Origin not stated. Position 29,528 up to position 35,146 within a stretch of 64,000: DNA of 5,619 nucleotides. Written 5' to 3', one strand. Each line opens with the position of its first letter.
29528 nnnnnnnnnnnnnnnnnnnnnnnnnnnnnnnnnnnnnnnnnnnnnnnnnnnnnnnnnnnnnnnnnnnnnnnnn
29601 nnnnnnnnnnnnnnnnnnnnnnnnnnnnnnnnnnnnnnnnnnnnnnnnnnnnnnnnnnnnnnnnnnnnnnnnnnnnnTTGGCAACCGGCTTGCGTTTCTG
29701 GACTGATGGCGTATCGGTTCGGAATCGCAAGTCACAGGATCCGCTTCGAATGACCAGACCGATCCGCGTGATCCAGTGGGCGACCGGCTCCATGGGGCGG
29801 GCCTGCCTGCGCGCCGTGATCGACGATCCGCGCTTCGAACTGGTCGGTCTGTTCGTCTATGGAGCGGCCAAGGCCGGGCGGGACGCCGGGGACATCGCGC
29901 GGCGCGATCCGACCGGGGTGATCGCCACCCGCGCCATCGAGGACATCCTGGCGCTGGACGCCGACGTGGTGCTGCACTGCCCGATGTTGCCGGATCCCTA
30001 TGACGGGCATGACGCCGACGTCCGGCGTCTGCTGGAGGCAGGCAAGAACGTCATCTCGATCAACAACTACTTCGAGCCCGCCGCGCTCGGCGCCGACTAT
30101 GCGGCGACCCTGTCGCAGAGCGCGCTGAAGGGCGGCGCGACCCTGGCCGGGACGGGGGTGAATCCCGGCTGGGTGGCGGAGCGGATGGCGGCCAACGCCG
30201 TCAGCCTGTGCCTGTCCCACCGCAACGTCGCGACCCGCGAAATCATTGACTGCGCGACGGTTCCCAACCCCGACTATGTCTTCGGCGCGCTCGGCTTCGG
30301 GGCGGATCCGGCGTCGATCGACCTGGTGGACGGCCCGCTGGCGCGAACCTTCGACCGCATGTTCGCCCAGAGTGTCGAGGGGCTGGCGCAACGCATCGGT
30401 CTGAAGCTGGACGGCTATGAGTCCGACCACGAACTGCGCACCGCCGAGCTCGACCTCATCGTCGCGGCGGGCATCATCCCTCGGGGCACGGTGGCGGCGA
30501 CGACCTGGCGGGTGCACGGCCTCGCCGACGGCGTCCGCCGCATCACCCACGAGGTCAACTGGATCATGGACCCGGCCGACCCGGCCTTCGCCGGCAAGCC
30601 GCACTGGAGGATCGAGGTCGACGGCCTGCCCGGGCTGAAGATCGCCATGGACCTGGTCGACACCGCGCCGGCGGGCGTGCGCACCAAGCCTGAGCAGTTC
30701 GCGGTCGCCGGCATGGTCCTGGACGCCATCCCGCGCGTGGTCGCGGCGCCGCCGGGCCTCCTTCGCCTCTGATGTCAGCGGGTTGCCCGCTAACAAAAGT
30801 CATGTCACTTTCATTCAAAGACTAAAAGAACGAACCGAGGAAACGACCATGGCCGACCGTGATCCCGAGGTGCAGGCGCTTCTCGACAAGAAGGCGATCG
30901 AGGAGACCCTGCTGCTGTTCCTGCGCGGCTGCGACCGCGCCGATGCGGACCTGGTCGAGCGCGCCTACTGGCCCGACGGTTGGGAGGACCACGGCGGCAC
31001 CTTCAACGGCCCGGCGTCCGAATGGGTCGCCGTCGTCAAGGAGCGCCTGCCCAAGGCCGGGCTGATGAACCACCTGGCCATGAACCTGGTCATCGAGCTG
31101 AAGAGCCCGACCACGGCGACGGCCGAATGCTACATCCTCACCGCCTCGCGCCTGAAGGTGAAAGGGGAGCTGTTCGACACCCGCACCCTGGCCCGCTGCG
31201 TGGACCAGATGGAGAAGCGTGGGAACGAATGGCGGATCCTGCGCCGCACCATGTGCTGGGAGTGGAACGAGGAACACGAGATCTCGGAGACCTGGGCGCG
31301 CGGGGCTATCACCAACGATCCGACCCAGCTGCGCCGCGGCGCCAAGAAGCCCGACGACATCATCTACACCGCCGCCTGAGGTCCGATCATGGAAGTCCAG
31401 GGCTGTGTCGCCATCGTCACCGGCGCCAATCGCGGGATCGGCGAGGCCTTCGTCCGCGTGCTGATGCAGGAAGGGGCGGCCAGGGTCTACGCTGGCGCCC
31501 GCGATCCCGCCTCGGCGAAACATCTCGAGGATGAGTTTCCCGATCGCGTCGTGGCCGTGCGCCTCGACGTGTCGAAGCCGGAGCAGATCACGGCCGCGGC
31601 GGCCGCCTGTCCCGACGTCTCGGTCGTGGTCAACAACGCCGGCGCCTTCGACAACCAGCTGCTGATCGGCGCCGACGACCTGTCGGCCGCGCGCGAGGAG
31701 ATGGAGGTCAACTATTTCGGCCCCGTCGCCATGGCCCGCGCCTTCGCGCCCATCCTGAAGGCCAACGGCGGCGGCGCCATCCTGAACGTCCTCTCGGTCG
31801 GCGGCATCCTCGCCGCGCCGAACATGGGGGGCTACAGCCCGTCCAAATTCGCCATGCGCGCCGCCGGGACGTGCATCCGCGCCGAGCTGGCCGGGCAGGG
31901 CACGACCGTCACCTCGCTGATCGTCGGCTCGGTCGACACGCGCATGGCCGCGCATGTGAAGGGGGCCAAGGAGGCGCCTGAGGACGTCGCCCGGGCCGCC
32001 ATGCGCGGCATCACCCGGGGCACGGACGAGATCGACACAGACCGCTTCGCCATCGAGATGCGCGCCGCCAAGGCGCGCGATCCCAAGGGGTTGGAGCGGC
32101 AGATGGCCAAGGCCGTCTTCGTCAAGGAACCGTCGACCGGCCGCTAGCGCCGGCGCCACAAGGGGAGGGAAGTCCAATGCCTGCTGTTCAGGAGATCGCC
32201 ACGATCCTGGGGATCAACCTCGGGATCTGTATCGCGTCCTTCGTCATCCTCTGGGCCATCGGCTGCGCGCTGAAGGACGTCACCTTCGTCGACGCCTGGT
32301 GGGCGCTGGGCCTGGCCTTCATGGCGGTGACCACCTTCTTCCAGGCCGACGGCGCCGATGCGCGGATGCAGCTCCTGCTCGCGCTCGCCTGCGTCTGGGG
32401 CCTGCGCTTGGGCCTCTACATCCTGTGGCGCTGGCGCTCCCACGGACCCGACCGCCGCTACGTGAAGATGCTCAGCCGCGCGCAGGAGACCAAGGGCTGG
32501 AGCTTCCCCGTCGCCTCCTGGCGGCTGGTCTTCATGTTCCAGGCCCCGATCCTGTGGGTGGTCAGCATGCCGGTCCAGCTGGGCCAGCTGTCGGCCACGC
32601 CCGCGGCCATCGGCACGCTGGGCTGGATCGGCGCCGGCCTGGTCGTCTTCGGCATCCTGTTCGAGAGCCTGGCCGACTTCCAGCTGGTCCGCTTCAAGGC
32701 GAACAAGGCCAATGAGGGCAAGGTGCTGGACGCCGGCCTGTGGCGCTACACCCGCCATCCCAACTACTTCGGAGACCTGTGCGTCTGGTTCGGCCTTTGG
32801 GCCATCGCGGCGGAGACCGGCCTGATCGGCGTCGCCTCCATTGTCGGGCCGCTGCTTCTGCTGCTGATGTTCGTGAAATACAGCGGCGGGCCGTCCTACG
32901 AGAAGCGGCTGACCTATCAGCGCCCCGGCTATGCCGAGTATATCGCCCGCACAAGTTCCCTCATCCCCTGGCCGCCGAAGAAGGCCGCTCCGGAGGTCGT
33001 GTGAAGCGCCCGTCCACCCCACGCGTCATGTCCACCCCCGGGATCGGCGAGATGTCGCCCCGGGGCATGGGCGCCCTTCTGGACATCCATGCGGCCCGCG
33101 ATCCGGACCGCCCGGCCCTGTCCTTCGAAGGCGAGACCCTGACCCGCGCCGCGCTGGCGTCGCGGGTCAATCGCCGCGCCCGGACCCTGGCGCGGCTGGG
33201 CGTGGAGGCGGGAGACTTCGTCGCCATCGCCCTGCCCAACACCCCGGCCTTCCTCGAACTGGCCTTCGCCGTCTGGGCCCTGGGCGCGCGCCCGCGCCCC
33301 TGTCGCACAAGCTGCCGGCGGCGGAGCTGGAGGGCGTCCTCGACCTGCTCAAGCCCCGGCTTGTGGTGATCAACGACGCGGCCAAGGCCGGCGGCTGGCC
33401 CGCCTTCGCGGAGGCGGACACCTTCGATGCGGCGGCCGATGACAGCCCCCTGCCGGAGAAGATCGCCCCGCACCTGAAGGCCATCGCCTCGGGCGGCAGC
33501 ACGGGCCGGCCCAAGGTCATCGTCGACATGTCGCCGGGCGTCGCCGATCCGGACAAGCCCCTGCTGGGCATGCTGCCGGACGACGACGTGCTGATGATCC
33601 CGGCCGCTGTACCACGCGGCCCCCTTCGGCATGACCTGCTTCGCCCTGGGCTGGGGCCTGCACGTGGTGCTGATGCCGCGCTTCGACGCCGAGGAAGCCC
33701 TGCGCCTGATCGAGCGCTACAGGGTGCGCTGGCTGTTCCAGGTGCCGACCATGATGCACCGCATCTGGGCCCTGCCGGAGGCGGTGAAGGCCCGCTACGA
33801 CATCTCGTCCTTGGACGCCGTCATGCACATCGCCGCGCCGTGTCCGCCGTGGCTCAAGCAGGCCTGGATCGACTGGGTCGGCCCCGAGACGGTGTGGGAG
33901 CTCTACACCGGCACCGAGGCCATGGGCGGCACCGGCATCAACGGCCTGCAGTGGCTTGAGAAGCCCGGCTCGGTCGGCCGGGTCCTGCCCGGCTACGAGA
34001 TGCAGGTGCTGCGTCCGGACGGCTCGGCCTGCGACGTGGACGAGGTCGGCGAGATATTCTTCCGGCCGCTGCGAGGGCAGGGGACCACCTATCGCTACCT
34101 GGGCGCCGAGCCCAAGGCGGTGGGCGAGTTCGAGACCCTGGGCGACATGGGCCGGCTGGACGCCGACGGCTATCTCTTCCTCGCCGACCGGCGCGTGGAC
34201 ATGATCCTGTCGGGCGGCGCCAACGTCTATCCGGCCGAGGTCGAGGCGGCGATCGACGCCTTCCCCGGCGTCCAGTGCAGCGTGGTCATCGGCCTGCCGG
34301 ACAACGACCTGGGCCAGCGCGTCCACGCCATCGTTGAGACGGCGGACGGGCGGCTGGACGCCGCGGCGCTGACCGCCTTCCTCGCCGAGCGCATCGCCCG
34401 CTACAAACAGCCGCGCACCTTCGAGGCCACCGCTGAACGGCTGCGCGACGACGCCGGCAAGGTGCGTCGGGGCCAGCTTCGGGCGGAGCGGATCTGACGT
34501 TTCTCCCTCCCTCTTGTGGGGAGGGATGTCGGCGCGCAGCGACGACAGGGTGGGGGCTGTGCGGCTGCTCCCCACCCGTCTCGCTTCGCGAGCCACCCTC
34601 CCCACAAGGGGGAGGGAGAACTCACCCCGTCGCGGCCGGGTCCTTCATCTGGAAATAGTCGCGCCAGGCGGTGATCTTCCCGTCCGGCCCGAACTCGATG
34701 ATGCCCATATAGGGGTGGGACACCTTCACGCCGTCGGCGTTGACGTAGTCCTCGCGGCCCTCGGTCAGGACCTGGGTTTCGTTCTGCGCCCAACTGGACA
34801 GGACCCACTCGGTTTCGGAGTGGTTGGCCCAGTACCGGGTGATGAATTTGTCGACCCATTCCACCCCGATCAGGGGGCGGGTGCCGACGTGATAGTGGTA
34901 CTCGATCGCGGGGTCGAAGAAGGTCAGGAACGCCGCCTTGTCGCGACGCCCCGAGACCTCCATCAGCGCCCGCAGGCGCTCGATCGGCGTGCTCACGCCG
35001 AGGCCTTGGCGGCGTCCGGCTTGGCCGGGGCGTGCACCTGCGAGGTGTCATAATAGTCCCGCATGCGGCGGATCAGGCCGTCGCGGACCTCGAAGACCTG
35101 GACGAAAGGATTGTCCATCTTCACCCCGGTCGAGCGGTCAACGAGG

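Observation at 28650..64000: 35-kb catabolic system for an unidentified lipophilic polyene/terpenoid-like substrate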

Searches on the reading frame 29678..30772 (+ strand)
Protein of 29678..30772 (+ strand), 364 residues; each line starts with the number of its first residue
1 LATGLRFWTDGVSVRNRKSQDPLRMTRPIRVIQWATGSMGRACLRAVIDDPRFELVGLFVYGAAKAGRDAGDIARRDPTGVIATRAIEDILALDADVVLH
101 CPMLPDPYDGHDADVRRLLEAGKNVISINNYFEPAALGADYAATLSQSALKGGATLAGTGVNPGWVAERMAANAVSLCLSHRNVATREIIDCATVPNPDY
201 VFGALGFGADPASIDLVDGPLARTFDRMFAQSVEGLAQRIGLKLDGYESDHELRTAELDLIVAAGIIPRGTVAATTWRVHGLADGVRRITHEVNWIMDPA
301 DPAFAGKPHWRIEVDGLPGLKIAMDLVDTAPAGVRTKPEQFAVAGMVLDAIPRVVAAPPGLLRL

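Call 6: search_protein_families(library=pfam, proteins=[window:29678-30772:+], max_evalue=0.01)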
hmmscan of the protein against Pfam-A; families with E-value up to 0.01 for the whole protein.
window:29678-30772:+ (364 aa): 2 families
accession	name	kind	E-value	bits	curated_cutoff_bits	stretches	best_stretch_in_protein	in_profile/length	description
PF01113.26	DapB_N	-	9.4e-06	26.2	25.6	1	35-99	8-72/124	Dihydrodipicolinate reductase, N-terminus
PF19328.4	DAP_DH_C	-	0.0044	17.1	23.3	1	229-362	63-185/206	2,4-diaminopentanoate dehydrogenase C-terminal domain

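Call 59: search_solved_structures(query=window:29750-30772:+, max_evalue=0.01)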
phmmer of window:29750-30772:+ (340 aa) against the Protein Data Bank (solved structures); distinct sequences matched with E-value up to 0.01: 7.
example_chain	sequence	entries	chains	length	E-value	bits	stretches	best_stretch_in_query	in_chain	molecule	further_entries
7xdu_A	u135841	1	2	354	1.5e-13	54.3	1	5-338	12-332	4-hydroxy-tetrahydrodipicolinate reductase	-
6g1h_A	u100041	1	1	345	3.6e-07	33.3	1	7-228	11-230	Dihydrodipicolinate reductase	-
6g1m_A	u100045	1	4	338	4e-07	33.1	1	7-228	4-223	Dihydrodipicolinate reductase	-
6iau_A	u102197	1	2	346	5.8e-07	32.6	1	3-136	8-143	Amine Dehydrogenase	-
7qzl_D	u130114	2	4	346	5.9e-07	32.6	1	3-138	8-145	Amine Dehydrogenase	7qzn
6iaq_A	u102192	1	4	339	0.00083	22.2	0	5-142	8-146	Dihydrodipicolinate reductase N-terminus domain-containing protein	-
4f3y_A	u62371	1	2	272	0.0076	19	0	8-110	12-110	Dihydrodipicolinate reductase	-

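Call 63: search_protein_families(library=ncbifam, proteins=[window:29750-30772:+], max_evalue=1e-8)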
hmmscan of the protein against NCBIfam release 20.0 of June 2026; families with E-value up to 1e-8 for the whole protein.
window:29750-30772:+ (340 aa): 1 family
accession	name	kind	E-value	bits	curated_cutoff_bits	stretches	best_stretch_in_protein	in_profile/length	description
NF040740.1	ornith_Ord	equivalog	1e-22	81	400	1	5-339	1-323/335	2,4-diaminopentanoate dehydrogenase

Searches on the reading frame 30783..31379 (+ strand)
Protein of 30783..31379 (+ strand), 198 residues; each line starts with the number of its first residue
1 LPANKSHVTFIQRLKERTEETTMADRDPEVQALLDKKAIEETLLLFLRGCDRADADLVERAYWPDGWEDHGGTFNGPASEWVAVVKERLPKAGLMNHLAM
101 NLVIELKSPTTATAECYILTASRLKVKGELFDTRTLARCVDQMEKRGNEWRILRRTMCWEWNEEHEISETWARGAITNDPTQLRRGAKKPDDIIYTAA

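Call 6: search_protein_families(library=pfam, proteins=[window:30783-31379:+], max_evalue=0.01)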
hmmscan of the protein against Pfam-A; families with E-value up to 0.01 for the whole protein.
window:30783-31379:+ (198 aa): 1 family
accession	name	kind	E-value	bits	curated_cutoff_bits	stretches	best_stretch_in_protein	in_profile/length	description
PF13577.12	SnoaL_4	-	1.6e-18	67.3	24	1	31-156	1-126/126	SnoaL-like domain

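Call 63: search_protein_families(library=ncbifam, proteins=[window:30783-31379:+], max_evalue=1e-8)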
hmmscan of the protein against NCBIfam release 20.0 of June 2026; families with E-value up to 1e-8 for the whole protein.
window:30783-31379:+ (198 aa): 0 families

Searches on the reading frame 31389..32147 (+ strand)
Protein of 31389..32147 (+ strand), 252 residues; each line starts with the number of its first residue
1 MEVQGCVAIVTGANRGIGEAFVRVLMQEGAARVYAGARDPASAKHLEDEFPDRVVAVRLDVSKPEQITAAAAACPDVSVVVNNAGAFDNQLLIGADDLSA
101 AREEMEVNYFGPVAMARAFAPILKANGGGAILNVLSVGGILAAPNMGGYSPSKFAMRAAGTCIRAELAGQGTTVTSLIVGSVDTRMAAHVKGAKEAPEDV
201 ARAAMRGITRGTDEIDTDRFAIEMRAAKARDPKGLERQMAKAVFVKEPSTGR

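Call 6: search_protein_families(library=pfam, proteins=[window:31389-32147:+], max_evalue=0.01)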
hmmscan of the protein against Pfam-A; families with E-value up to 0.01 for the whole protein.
window:31389-32147:+ (252 aa): 5 families
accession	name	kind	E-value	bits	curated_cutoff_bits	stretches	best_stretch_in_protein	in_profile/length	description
PF00106.31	adh_short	-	1.2e-33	116.7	26.6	1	7-190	2-190/195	short chain dehydrogenase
PF13561.12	adh_short_C2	-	2.2e-25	90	27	1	12-207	1-201/236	Enoyl-(Acyl carrier protein) reductase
PF08659.16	KR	-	3.8e-08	33.9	22.6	1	8-106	3-110/180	KR domain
PF13460.12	NAD_binding_10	-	7.9e-08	32.8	27.2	1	12-107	1-90/184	NAD(P)H-binding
PF01370.27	Epimerase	-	0.0011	18.8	20.9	1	9-85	2-73/240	NAD dependent epimerase/dehydratase family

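Call 63: search_protein_families(library=ncbifam, proteins=[window:31389-32147:+], max_evalue=1e-8)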
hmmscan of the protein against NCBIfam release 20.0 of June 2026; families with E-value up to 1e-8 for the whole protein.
window:31389-32147:+ (252 aa): 170 families (the best 25 are shown)
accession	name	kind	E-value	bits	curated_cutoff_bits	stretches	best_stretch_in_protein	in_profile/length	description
NF006118.0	PRK08264.1-4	subfamily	1.3e-95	319.5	279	1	1-243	1-242/244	SDR family oxidoreductase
NF006119.0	PRK08264.1-5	subfamily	6.7e-66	222.1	249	1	1-239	2-231/233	SDR family oxidoreductase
NF006117.0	PRK08264.1-3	equivalog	2.9e-60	203.9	299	1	1-229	1-223/234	SDR family oxidoreductase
NF006120.0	PRK08264.1-6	subfamily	1.2e-54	185.5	274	1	2-225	4-229/246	SDR family oxidoreductase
NF006115.0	PRK08264.1-1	equivalog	9.2e-53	179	454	1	1-232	1-227/237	SDR family oxidoreductase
NF006116.0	PRK08264.1-2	equivalog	9.7e-36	123.5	459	1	7-227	8-220/235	SDR family oxidoreductase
NF006114.0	PRK08263.1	subfamily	6.9e-33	114.1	290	1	8-196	6-197/280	short chain dehydrogenase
NF005878.0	PRK07825.1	subfamily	5.1e-32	111.3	287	1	2-244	6-253/278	short chain dehydrogenase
NF004824.0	PRK06180.1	subfamily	5.8e-32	111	298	1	7-189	6-190/279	oxidoreductase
NF006073.0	PRK08219.1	equivalog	7.7e-32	110.8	218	1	7-192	5-184/227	SDR family oxidoreductase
NF005559.1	PRK07231.1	subfamily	1.8e-31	109.5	215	1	3-201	2-204/249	glucose 1-dehydrogenase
NF004826.0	PRK06182.1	subfamily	1.5e-25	90.1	305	1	6-248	5-240/274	oxidoreductase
NF004825.0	PRK06181.1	equivalog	1.6e-25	89.9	215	1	4-195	5-201/268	SDR family oxidoreductase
NF006565.0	PRK09072.1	equivalog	1.4e-24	87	238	1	1-212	1-222/265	SDR family oxidoreductase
NF005372.1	PRK06914.1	subfamily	7.3e-24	84.4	320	1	7-191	4-194/279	SDR family oxidoreductase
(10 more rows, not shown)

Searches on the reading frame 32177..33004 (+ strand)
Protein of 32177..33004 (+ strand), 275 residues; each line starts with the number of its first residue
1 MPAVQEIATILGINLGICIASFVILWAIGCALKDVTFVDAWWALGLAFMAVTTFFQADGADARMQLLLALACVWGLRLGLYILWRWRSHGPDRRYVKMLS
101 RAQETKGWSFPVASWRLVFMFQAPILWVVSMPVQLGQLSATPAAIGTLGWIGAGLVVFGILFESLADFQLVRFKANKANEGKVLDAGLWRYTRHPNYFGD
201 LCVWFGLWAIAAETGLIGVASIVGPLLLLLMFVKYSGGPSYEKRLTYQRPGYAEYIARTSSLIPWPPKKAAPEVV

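Call 6: search_protein_families(library=pfam, proteins=[window:32177-33004:+], max_evalue=0.01)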
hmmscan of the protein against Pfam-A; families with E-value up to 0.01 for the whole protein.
window:32177-33004:+ (275 aa): 4 families
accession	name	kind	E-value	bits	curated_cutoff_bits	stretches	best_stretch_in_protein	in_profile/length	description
PF06966.17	DUF1295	-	1.1e-64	218.6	20.4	1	25-259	1-235/235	Protein of unknown function (DUF1295)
PF02544.21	Steroid_dh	-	1.8e-05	25.2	22.6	1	150-212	43-104/150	3-oxo-5-alpha-steroid 4-dehydrogenase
PF04140.19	ICMT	-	0.00021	22.1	24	1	178-218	30-65/95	Isoprenylcysteine carboxyl methyltransferase (ICMT) family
PF04191.18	PEMT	-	0.00021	22.1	25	1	151-234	5-91/105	Phospholipid methyltransferase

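Call 21: find_related_loci(query=window:32177-33004:+, collection=genome_contigs, flank=10000)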
Query window:32177-33004:+ (275 aa) in genome_contigs; peptide patterns used: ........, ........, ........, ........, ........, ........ (x = any residue, [..] = any of these).
71 stretches matched a pattern; 31 encode a relative of the query (tblastn E <= 1e-3); 29 distinct loci.
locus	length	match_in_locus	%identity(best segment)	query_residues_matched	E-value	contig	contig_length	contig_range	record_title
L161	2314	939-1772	94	1-275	0e+0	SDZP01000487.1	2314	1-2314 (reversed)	MAG: Caulobacteraceae bacterium isolate PMG_203 scaffold_114189, whole genome shotgun sequence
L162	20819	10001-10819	90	1-273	2e-167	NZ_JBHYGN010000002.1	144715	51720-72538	MAG: Brevundimonas sp. isolate SAMS01UC_bin-016 SAMS01UC_bin-016_c10, whole genome shotgun sequence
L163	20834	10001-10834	89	1-275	2e-167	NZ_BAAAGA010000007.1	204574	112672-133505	Brevundimonas kwangchunensis strain JCM 12928 sequence07, whole genome shotgun sequence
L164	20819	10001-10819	90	1-273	1e-165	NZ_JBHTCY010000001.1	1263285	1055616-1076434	Brevundimonas sp. GCM10030266 strain CPCC 101690 spades_K_default_1, whole genome shotgun sequence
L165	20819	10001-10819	88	1-273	2e-162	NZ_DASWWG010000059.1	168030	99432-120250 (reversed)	MAG: Brevundimonas sp. isolate SMAG_U3650 k141_916334, whole genome shotgun sequence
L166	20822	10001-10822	87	1-274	3e-161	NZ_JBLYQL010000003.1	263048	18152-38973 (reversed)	Brevundimonas sp. FT23042 NODE_3_length_263048_cov_222.275049, whole genome shotgun sequence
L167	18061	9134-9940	90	1-269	1e-160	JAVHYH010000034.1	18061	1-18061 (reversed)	MAG: Brevundimonas sp. isolate A88_bin7_2 NODE_585_length_18061_cov_5.866433, whole genome shotgun sequence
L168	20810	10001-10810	79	1-270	4e-145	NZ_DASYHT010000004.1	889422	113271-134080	MAG: Brevundimonas sp. isolate SMAG_U4247 k141_11130, whole genome shotgun sequence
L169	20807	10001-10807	80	1-270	2e-141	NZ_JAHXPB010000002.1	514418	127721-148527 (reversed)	Brevundimonas sp. EYE_349 Seq_2, whole genome shotgun sequence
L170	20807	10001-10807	75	1-270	2e-138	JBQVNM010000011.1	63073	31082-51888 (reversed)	MAG: Brevundimonas sp. isolate Poolinfecte_22 k141_66883_length_63073_cov_12.0000, whole genome shotgun sequence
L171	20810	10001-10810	77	1-271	9e-138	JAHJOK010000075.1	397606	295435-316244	MAG: Alphaproteobacteria bacterium isolate Old_saline_planktonic.mb.28 Old_saline_plankto.mb.28_k141_840472, whole genom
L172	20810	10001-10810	74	1-271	5e-136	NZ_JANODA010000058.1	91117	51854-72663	MAG: Brevundimonas sp. isolate VAR_17_metabat_245 VAR_17_k141_1330358, whole genome shotgun sequence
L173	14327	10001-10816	75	1-273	1e-135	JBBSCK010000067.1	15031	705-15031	MAG: Caulobacterales bacterium isolate metawrap_la6_17 metawrap_la6_17_K_1740338_L_15031_cov_17.0261, whole genome shotg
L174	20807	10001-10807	73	1-270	2e-133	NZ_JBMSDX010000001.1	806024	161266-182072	Brevundimonas sp. VNH65 contig1, whole genome shotgun sequence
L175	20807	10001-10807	75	1-271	2e-132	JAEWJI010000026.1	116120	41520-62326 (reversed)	MAG: Proteobacteria bacterium isolate OH_PBrB_146 k127_56702, whole genome shotgun sequence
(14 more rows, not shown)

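Call 63: search_protein_families(library=ncbifam, proteins=[window:32177-33004:+], max_evalue=1e-8)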
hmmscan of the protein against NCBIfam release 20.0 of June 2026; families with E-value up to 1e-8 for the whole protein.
window:32177-33004:+ (275 aa): 0 families

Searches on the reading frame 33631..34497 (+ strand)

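Call 6: search_protein_families(library=pfam, proteins=[window:33631-34497:+], max_evalue=0.01)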
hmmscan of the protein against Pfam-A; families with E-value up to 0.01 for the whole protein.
window:33631-34497:+ (288 aa): 3 families
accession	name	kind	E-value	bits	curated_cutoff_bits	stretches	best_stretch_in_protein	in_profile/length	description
PF00501.34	AMP-binding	-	2e-23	83.2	29.9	1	4-145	226-375/384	AMP-binding enzyme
PF13193.12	AMP-binding_C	-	2.4e-08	35.2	24.5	1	203-267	1-66/76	AMP-binding enzyme C-terminal domain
PF14535.12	AMP-binding_C_2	-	0.0075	16.9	25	0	196-257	1-62/96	AMP-binding enzyme C-terminal domain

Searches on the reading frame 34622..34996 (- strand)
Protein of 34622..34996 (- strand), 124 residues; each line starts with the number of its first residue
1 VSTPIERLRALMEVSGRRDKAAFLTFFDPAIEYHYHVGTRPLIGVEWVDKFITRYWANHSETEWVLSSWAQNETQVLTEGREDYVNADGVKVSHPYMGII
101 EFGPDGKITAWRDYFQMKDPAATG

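Call 6: search_protein_families(library=pfam, proteins=[window:34622-34996:-], max_evalue=0.01)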
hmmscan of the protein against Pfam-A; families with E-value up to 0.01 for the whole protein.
window:34622-34996:- (124 aa): 2 families
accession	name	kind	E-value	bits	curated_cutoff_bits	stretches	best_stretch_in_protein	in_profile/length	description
PF12680.13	SnoaL_2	-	3.3e-11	44.1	27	1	9-111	2-102/102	SnoaL-like domain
PF07858.18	LEH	-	3.1e-06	28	24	1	5-119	4-115/122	Limonene-1,2-epoxide hydrolase catalytic domain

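Call 63: search_protein_families(library=ncbifam, proteins=[window:34622-34996:-], max_evalue=1e-8)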
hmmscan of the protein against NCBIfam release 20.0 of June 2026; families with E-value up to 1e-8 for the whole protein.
window:34622-34996:- (124 aa): 0 families
